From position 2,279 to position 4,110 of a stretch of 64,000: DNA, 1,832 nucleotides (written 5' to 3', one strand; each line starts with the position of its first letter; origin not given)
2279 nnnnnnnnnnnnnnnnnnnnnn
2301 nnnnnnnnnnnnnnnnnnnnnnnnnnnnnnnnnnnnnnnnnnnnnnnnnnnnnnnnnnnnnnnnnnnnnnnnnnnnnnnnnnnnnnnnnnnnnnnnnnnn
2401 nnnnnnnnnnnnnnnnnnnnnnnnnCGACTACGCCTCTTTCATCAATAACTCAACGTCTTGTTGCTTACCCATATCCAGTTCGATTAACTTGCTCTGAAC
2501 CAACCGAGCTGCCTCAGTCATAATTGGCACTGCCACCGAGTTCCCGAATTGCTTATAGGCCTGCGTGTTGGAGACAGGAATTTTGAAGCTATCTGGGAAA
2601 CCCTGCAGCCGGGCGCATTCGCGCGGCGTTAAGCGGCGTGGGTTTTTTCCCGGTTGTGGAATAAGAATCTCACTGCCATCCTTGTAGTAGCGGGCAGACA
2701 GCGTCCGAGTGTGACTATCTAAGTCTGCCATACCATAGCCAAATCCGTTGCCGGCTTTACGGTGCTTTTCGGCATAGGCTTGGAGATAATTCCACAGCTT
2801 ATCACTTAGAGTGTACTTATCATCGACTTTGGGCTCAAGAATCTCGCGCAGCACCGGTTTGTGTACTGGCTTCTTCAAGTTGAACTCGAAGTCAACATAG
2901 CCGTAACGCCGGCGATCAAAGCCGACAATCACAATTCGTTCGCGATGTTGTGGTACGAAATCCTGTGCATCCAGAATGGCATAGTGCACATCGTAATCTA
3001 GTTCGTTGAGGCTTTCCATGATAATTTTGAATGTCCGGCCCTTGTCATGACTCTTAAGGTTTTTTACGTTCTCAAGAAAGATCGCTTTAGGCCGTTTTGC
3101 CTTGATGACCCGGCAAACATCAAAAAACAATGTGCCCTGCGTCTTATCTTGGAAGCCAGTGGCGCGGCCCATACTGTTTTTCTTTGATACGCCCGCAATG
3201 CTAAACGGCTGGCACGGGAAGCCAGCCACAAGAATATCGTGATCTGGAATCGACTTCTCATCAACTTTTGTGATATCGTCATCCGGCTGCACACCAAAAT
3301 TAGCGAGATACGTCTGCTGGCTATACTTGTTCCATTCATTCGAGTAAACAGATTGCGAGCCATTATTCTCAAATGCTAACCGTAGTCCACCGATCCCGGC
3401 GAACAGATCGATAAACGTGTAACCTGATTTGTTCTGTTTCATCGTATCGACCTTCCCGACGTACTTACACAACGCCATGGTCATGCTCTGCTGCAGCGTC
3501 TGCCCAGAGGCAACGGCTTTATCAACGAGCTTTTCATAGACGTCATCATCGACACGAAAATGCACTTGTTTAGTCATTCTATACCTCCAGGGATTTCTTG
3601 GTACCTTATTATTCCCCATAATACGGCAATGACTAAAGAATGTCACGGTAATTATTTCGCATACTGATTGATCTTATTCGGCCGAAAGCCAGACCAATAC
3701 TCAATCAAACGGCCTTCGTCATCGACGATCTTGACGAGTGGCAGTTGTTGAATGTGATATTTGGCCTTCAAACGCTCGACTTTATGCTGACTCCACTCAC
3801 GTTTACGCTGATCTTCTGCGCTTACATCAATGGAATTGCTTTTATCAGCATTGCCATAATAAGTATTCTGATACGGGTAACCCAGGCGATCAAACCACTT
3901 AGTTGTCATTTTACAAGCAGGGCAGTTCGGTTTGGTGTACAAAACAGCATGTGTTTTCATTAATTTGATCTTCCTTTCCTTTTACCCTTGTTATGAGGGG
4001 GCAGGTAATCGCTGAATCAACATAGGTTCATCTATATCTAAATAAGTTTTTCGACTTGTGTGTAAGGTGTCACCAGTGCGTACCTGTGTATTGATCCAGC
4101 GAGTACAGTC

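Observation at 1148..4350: EcoRII-like restriction-modification cassette with an RHH-fused C5-methyltransferase and an NrdH-like gene, bracketed by 58-bp direct repeats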

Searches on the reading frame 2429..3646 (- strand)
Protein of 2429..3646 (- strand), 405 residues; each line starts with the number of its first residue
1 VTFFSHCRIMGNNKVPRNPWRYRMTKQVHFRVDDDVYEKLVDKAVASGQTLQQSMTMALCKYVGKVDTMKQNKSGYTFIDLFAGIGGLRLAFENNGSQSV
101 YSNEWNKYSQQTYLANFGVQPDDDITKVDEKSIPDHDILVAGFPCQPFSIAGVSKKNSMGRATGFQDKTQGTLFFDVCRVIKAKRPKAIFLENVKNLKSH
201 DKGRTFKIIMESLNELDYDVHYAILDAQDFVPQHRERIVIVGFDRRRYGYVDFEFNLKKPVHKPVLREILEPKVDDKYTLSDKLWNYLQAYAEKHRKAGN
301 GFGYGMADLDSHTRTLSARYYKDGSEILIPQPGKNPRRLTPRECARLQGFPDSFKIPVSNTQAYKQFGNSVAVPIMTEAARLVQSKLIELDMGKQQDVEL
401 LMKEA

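Call 4: search_protein_families(library=pfam, proteins=[window:2429-3646:-], max_evalue=0.01)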
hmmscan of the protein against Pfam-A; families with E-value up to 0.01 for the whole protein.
window:2429-3646:- (405 aa): 1 family
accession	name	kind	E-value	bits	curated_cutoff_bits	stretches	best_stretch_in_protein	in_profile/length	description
PF00145.23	DNA_methylase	-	5.6e-96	322.2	22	1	76-381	1-320/324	C-5 cytosine-specific DNA methylase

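Call 19: find_homologous_proteins(query=window:2429-3577:-, max_evalue=1e-20)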
Query window:2429-3577:- (382 aa): 8000 proteins with E <= 1e-20 among 8000 candidates; the best 120 are listed.
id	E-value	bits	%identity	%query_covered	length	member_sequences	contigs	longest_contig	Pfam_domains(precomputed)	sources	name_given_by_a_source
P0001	9.8e-258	872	100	100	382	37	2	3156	PF00145.24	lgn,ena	-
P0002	5.6e-210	715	86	94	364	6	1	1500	PF00145.24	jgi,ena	-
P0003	1.5e-197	674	87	87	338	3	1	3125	PF00145.24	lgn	-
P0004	2.2e-179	614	72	98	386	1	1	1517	PF00145.24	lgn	-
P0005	3.2e-179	614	69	83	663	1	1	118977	PF00145.24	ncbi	-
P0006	7.2e-179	613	72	98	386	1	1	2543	PF00145.24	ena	-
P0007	1.6e-178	611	70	99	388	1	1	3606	PF00145.24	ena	-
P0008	9.3e-178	609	71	98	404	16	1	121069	PF00145.24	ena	-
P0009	1.8e-177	608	70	99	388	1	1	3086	PF00145.24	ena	-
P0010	2.0e-177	608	72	96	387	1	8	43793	PF00145.24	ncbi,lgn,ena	-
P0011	2.5e-177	608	70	99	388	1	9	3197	PF00145.24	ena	-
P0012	2.8e-177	607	71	98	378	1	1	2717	PF00145.24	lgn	-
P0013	3.4e-177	607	71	97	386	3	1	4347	PF00145.24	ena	-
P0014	5.3e-177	606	70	98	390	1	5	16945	PF00145.24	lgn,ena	-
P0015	5.9e-177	606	71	98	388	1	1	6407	PF00145.24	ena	-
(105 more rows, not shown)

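Call 28: find_encoding_contigs(protein=P0001, flank=8000, max_places=8)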
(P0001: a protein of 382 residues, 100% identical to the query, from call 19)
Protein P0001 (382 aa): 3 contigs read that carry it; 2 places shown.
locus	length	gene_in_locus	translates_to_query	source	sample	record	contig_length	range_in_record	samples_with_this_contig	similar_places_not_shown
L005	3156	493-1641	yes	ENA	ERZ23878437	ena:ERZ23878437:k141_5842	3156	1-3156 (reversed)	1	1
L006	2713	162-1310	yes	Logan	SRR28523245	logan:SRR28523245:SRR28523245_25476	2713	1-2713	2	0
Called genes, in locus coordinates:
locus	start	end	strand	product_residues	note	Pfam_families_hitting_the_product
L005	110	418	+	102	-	PF00462:Glutaredoxin (weak)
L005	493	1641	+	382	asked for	PF00145:DNA_methylase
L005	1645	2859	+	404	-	PF09217:EcoRII-N, PF09019:EcoRII-C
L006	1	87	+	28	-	?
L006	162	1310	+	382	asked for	PF00145:DNA_methylase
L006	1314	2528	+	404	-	PF09217:EcoRII-N, PF09019:EcoRII-C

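Call 29: search_protein_families(library=ncbifam, proteins=[window:2429-3577:-], max_evalue=0.01)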
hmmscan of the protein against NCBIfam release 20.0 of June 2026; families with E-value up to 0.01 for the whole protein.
window:2429-3577:- (382 aa): 2 families
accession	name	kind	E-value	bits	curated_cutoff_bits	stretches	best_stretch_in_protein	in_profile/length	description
NF007772.0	PRK10458.1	subfamily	8.4e-122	407.1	710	2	99-371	156-463/472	DNA cytosine methylase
TIGR00675.1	dcm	superfamily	1.1e-104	350.6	100.65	1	55-357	1-326/329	DNA (cytosine-5-)-methyltransferase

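Call 31: search_solved_structures(query=window:2429-3577:-, max_evalue=1e-10)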
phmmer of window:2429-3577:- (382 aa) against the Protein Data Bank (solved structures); distinct sequences matched with E-value up to 1e-10: 26.
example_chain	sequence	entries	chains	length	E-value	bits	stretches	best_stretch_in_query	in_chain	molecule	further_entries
3me5_A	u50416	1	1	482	1.1e-100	340.4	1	105-374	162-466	Cytosine-specific methyltransferase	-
3lx6_A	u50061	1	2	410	1.7e-100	339.9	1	106-366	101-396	Cytosine-specific methyltransferase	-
1svu_A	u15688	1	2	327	1.2e-73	251.5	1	49-358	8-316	Modification methylase HhaI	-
10mh_A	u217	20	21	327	1.2e-73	251.4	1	49-358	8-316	PROTEIN (CYTOSINE-SPECIFIC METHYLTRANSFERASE HHAI) | HaeIII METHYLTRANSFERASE | Modification methylase HhaI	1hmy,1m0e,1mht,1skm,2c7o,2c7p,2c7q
1fjx_A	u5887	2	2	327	1.6e-73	251.1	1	49-358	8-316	HHAI DNA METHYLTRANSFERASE | MODIFICATION METHYLASE HHAI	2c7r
2i9k_A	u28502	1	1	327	1.7e-73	251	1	49-358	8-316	Modification methylase HhaI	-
2uyh_A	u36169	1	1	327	2.2e-73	250.6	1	49-358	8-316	MODIFICATION METHYLASE HHAI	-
2zcj_A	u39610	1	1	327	3.2e-73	250.1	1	49-358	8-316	Modification methylase HhaI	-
2uyc_A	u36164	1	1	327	6.2e-73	249.1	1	49-358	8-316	MODIFICATION METHYLASE HHAI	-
2uz4_A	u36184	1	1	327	6.2e-73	249.1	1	49-358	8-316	MODIFICATION METHYLASE HHAI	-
2z6q_A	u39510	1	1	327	8.3e-73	248.7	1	49-358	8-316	Modification methylase HhaI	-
2z6u_A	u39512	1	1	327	8.3e-73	248.7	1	49-358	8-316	Modification methylase HhaI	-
2z6a_A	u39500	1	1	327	2.3e-72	247.3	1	49-358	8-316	Modification methylase HhaI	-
1dct_A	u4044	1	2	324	2.2e-31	112.4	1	55-248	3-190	PROTEIN (MODIFICATION METHYLASE HAEIII)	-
3ubt_Y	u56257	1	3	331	2.4e-30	109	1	55-248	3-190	Modification methylase HaeIII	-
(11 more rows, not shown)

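Call 38: find_related_loci(query=A5, collection=genome_contigs, flank=4000)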
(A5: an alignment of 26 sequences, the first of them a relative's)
Query A5 (382 aa) in genome_contigs; peptide patterns used: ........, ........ (x = any residue, [..] = any of these).
600 stretches matched a pattern (row limit reached: there are more); 582 encode a relative of the query (tblastn E <= 1e-3); the best 80 are kept; 80 distinct loci.
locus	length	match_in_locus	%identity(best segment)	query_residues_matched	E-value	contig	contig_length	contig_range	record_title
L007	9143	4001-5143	68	1-380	5e-180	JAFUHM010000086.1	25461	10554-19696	MAG: Oscillospiraceae bacterium isolate RGIG4499 Roe_deer_Omasum.Co__c995678, whole genome shotgun sequence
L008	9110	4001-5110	70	1-368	2e-177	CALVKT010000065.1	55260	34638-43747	MAG: uncultured Clostridia bacterium isolate E27__bin112 genome assembly, contig: E27__k127_1144700, whole genome shotgu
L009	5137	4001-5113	69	1-368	3e-178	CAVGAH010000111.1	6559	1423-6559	bacterium isolate G02622-L1_cleanbin_000010 genome assembly, contig: Spades_G02622-L1_contig_5217, whole genome shotgun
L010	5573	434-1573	67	3-379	7e-175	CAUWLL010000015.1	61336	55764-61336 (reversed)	MAG: uncultured Lachnospiraceae bacterium isolate SRS10476985__bin46 genome assembly, contig: SRS10476985_NODE_560_lengt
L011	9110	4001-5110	68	1-368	7e-174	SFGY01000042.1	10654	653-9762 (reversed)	MAG: Clostridiales bacterium isolate W0P9.013 Contig2354, whole genome shotgun sequence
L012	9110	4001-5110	67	1-368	2e-172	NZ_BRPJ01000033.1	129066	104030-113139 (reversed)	Lacrimispora amygdalina strain DSM 12857 sequence033, whole genome shotgun sequence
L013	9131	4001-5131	67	3-376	4e-172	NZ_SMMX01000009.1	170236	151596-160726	Extibacter muris strain DSM 28560 NODE_9_length_170236_cov_102.542458, whole genome shotgun sequence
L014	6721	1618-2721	65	3-368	2e-166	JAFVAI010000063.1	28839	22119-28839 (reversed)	MAG: Schwartzia sp. (in: firmicutes) isolate RGIG4989 Roe_deer_Rumen-5__c308436, whole genome shotgun sequence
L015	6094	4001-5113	66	1-372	3e-166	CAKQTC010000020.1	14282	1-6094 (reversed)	MAG: uncultured Clostridia bacterium isolate REFINED_METABAT215_TOP10_CONTIGS_1500_ASSEMBLY_K77_MERGED__Hadza_MoBio_hadz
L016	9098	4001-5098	66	1-367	2e-165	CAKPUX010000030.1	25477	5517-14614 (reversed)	MAG: uncultured Dialister sp. isolate REFINED_METABAT215_TOP10_CONTIGS_1500_ASSEMBLY_K77_MERGED__Hadza_MoBio_hadza-E-H_H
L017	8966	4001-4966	72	47-367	1e-159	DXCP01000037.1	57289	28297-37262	MAG TPA_asm: Candidatus Olsenella excrementavium isolate ChiHjej10B9-743 ChiHjej10B9M5__C213869_L57289_SAMN08009864, who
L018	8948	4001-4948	74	50-364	1e-159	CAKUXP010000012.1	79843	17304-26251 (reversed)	MAG: uncultured Fibrobacter sp. isolate REFINED_METABAT215_TOP10_CONTIGS_1500_ASSEMBLY_K77_MERGED__Hadza_MoBio_hadza-A-D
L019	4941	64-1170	64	1-367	7e-161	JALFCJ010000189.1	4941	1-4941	MAG: Spirochaetales bacterium isolate SUG552 k141_277298, whole genome shotgun sequence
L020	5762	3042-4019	70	47-371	3e-159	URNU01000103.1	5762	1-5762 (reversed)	uncultured Collinsella sp. isolate UMGS1173 genome assembly, contig: NODE_2510_length_5762_cov_13.548989, whole genome s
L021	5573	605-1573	67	49-368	6e-145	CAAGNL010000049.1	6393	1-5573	MAG TPA_asm: Kiritimatiellae bacterium, isolate HGM23428, WGS project CAAGNL010000000 data, contig: SRS476839_98_k119_34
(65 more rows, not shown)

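Call 62: search_protein_families(library=padloc, proteins=[window:2429-3577:-], max_evalue=0.01)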
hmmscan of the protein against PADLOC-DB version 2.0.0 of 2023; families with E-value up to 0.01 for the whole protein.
window:2429-3577:- (382 aa): 62 families (the best 25 are shown)
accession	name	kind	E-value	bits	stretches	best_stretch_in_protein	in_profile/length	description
PDLC03361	MTase_II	-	9.2e-148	490.8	1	12-366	48-439/455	Type II methyltransferase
PDLC02653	DrmMII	-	5.6e-146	483.7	1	53-365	5-314/333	DrmMII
PDLC03272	MTase_II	-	2.1e-118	394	1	30-364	52-390/407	Type II methyltransferase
PDLC03733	oMTase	-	4.9e-107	356.7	2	99-369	158-463/476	orphan methyltransferase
PDLC03242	MTase_II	-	5.1e-73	244.3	1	47-369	94-404/409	Type II methyltransferase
PDLC03716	oMTase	-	6.3e-67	224.1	1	50-357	36-332/349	orphan methyltransferase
PDLC03217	MTase_II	-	5.2e-64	214.9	2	45-222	377-546/703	Type II methyltransferase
PDLC03378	MTase_II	-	1.5e-62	209.9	1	53-367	3-333/344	Type II methyltransferase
PDLC00026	DruM2|DruM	-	1.4e-48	164.2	1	54-379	6-333/336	DNA cytosine methylase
PDLC03234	MTase_II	-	2.7e-47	159.8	2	52-223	4-177/375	Type II methyltransferase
PDLC00034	DruM2|DruM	-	6.7e-44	148.1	2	47-199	2-157/457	DNA cytosine methylase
PDLC00033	DruM2|DruM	-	9.8e-44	148.1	2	45-220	14-190/368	DNA cytosine methylase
PDLC03734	oMTase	-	1.1e-42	144.5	2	56-220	7-168/444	orphan methyltransferase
PDLC03326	MTase_II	-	2.9e-41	140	2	54-248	6-202/412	Type II methyltransferase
PDLC03269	MTase_II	-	6e-41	138.9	2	53-232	4-176/437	Type II methyltransferase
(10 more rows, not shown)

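Call 72: find_encoding_contigs(protein=P0003, flank=5000, max_places=4)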
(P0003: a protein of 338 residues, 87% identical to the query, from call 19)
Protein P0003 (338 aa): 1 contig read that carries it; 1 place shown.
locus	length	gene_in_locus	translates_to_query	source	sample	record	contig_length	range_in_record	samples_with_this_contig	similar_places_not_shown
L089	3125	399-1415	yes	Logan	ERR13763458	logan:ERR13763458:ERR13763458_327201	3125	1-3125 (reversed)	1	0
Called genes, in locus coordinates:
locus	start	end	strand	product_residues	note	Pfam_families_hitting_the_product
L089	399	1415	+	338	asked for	PF00145:DNA_methylase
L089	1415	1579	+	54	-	-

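Call 73: find_encoding_contigs(protein=P0002, flank=5000, max_places=4)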
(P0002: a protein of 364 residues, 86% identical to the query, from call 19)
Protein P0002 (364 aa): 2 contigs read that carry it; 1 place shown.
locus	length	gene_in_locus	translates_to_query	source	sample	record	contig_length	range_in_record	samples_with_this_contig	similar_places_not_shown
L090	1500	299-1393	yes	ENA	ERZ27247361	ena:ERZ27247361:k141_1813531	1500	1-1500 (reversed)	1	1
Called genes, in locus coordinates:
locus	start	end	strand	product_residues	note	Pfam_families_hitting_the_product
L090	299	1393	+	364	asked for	PF00145:DNA_methylase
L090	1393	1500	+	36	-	?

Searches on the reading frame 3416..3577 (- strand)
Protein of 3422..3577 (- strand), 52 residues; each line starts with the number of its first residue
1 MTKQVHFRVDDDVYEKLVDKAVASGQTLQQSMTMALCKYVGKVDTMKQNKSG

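Call 22: search_protein_families(library=pfam, proteins=[window:3422-3577:-], max_evalue=10)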
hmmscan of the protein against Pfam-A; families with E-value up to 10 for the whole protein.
seq(52 aa): 1 family
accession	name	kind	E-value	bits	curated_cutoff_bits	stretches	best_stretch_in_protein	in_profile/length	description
PF21983.2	NikA-like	-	0.0034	17.9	27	1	2-29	4-31/72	Mobilization protein NikA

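Call 24: search_solved_structures(query=A3, max_evalue=10, show_alignments=2)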
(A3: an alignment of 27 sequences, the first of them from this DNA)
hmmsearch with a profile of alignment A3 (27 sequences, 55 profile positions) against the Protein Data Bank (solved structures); distinct sequences matched with E-value up to 10: 4.
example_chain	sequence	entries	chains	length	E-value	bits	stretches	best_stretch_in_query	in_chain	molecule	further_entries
1b01_A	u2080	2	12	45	0.74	13.1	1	1-40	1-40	TRANSCRIPTIONAL REPRESSOR COPG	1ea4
2k9i_A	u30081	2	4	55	0.85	12.9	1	15-47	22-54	Uncharacterized protein ORF56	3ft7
2cpg_A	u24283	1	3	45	0.87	12.9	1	1-39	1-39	TRANSCRIPTIONAL REPRESSOR COPG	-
4aai_A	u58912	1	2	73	0.95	12.8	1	10-47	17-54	ORF E73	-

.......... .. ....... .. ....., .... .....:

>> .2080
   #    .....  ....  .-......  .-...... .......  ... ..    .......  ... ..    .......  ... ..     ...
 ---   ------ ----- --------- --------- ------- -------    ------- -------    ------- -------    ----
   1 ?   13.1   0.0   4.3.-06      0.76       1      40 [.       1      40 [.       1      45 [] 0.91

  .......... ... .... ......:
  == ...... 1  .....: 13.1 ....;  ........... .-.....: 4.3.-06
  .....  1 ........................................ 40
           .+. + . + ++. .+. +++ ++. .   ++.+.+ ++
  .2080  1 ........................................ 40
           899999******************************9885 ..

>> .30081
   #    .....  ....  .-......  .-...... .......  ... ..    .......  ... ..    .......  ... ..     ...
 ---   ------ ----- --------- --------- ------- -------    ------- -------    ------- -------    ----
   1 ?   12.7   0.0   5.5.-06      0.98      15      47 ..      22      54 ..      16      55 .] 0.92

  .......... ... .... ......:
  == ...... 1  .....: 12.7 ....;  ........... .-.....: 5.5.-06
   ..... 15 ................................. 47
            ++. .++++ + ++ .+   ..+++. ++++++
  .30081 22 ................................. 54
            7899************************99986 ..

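Call 32: predict_structure(alignment_id=A4)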
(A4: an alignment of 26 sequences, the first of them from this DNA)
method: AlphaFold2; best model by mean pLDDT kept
length: 54 residues; sequences in the alignment: 26
mean_pLDDT: 82.5   pTM: 0.54
mean pLDDT of the five models: 82.5, 81.6, 80.9, 80.2, 78.2
residues with pLDDT >= 90: 16; 70-90: 28; 50-70: 8; < 50: 2
segments of 3 or more residues with pLDDT < 50: none
pLDDT, mean of each block of 10 residues (from residue 1): 86 91 91 88 69 51
secondary structure, 60 per line:
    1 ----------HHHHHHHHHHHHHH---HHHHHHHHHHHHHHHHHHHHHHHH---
elements in order: H11-24 H28-51

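Call 63: search_protein_families(library=phrogs, proteins=[window:3422-3577:-], max_evalue=0.01)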
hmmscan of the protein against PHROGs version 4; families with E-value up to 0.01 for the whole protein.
seq(52 aa): 0 families

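Call 64: search_protein_representatives(alignment_id=A4)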
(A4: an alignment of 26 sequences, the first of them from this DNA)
Query: 26 sequences, 55 profile positions. Proteins with E-value up to 0.001 (for the whole library): 146; up to 1e-10: 73; up to 1e-30: 0. The best 146 are listed.
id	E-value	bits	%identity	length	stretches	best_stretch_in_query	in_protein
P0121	1.0e-25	105.6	-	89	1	1-55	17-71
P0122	2.6e-25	104.3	-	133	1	1-55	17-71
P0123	7.7e-25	102.8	-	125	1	1-55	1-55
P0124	6.2e-22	93.5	-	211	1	1-55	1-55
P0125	7.2e-22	93.3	-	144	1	1-54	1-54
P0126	1.7e-21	92.1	-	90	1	1-54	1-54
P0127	1.7e-20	88.9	-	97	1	1-55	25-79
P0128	3.6e-20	87.8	-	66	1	1-49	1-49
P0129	1.7e-19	85.7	-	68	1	1-50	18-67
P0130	2.8e-19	85.0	-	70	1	1-50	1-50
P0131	8.4e-19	83.5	-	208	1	1-55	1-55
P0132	1.6e-18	82.5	-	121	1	1-55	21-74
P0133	1.9e-18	82.3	-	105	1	1-48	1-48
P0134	2.8e-18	81.8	-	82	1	1-55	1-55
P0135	2.8e-18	81.8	-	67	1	1-46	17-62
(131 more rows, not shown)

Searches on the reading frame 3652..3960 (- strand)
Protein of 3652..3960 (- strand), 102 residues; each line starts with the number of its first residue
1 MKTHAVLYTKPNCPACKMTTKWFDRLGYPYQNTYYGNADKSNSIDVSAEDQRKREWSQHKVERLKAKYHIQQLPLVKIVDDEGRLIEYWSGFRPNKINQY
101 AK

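Call 4: search_protein_families(library=pfam, proteins=[window:3652-3960:-], max_evalue=0.01)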
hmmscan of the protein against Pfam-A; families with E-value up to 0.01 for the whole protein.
window:3652-3960:- (102 aa): 2 families
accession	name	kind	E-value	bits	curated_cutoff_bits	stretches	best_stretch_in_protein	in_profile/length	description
PF13098.12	Thioredoxin_2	-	4.4e-06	27.4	27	1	4-95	8-97/104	Thioredoxin-like domain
PF00462.30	Glutaredoxin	-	6.2e-06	26.8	22.9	1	6-31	2-27/60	Glutaredoxin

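Call 29: search_protein_families(library=ncbifam, proteins=[window:3652-3960:-], max_evalue=0.01)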
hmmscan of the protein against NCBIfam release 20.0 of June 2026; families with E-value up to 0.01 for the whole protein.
window:3652-3960:- (102 aa): 5 families
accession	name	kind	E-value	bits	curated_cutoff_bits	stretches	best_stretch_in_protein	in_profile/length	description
TIGR02194.1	GlrX_NrdH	subfamily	2.3e-10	40.6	85.75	1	7-99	3-70/72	glutaredoxin-like protein NrdH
TIGR02196.1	GlrX_YruB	hypoth_equivalog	2.6e-05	24.6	88.55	1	6-33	3-30/74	glutaredoxin-like protein, YruB-family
TIGR01617.1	arsC_related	subfamily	0.00014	22.1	75.05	1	7-37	3-33/117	Spx/MgsR family RNA polymerase-binding regulatory protein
NF007657.0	PRK10329.1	equivalog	0.00015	21.8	131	0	61-99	40-71/81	glutaredoxin-like protein NrdH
NF041212.1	Uxx_star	subfamily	0.00038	20.6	66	1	6-32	2-28/70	Uxx-star family glutaredoxin-like (seleno)protein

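Call 62: search_protein_families(library=padloc, proteins=[window:3652-3960:-], max_evalue=0.01)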
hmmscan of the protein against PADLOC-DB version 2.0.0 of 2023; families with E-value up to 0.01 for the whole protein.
window:3652-3960:- (102 aa): 0 families

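Call 63: search_protein_families(library=phrogs, proteins=[window:3652-3960:-], max_evalue=0.01)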
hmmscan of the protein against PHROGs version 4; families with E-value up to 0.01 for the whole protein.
window:3652-3960:- (102 aa): 3 families
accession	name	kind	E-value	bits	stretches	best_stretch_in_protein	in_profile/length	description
phrog_22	-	DNA, RNA and nucleotide metabolism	1.6e-14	55.3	1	1-102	69-145/162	thioredoxin domain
phrog_16693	-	unknown function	0.0026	18.7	1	6-41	3-38/132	-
phrog_4927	-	unknown function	0.0054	17.7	1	59-88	28-60/73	-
